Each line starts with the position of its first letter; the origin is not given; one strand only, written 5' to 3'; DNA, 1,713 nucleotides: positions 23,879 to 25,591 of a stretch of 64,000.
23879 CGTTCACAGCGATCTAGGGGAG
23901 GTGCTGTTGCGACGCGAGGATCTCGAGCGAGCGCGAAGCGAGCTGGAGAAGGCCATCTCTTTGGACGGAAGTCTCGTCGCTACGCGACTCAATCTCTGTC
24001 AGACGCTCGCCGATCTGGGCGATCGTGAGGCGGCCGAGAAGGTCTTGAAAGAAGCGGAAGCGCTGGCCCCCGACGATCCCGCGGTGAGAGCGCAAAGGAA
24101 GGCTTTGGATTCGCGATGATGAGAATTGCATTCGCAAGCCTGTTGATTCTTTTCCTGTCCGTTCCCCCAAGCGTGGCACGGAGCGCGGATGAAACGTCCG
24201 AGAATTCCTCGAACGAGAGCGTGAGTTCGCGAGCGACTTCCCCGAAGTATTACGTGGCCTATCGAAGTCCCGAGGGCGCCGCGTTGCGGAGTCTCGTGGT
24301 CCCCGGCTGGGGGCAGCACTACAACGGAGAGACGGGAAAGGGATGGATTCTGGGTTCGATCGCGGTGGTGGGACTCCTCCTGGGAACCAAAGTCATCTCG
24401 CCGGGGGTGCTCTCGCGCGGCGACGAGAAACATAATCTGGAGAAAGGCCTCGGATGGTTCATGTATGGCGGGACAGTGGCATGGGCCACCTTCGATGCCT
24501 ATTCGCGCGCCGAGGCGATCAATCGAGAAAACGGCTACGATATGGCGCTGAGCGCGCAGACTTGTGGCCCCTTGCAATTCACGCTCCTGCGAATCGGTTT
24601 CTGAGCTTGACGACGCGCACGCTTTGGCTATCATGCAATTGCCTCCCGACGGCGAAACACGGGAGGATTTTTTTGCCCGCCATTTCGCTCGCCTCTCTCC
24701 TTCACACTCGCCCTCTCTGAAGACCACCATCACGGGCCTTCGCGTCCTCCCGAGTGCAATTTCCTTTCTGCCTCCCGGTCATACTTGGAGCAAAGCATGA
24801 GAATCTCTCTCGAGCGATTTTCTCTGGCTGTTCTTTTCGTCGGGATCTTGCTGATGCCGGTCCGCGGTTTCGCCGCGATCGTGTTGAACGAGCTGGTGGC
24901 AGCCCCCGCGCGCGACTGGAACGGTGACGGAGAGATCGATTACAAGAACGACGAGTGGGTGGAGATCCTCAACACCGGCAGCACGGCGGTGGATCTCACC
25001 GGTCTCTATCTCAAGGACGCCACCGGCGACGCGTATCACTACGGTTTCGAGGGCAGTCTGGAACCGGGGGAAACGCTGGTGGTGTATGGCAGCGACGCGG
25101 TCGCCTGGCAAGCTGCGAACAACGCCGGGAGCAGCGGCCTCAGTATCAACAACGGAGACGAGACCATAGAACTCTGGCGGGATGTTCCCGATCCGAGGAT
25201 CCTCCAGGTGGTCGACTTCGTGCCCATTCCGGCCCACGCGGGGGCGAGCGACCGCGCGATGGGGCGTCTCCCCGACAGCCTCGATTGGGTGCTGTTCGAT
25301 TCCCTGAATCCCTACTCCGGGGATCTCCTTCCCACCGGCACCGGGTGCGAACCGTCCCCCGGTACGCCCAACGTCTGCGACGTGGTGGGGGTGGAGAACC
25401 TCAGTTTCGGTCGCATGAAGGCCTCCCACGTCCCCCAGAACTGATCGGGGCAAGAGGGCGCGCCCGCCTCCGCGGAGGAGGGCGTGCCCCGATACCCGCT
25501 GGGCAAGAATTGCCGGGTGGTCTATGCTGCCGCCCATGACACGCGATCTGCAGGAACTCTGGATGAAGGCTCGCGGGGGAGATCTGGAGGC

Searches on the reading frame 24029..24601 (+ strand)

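Call 32: search_protein_families(library=pfam, proteins=[window:24029-24601:+], max_evalue=0.001)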
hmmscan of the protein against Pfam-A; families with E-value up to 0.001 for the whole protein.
window:24029-24601:+ (191 aa): 1 family
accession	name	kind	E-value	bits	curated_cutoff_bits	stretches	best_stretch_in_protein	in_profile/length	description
PF18935.5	DUF5683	-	1.9e-05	25.2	26.7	1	79-103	3-27/151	Family of unknown function (DUF5683)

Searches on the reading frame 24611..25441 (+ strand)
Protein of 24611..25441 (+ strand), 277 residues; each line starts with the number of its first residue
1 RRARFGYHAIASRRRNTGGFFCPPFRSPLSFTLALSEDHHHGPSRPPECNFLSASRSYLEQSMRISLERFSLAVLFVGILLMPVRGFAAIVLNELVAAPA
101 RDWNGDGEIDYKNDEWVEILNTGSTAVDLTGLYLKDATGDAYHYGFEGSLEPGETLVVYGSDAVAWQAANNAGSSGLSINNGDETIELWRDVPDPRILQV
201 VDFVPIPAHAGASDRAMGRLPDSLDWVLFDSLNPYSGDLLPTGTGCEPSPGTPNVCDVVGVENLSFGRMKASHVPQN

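Call 32: search_protein_families(library=pfam, proteins=[window:24611-25441:+], max_evalue=0.001)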
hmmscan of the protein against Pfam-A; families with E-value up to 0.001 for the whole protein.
window:24611-25441:+ (277 aa): 1 family
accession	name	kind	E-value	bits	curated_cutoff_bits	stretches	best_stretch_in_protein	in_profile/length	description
PF00932.25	LTD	-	6.5e-14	52.7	34.3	1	90-189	8-95/109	Lamin Tail Domain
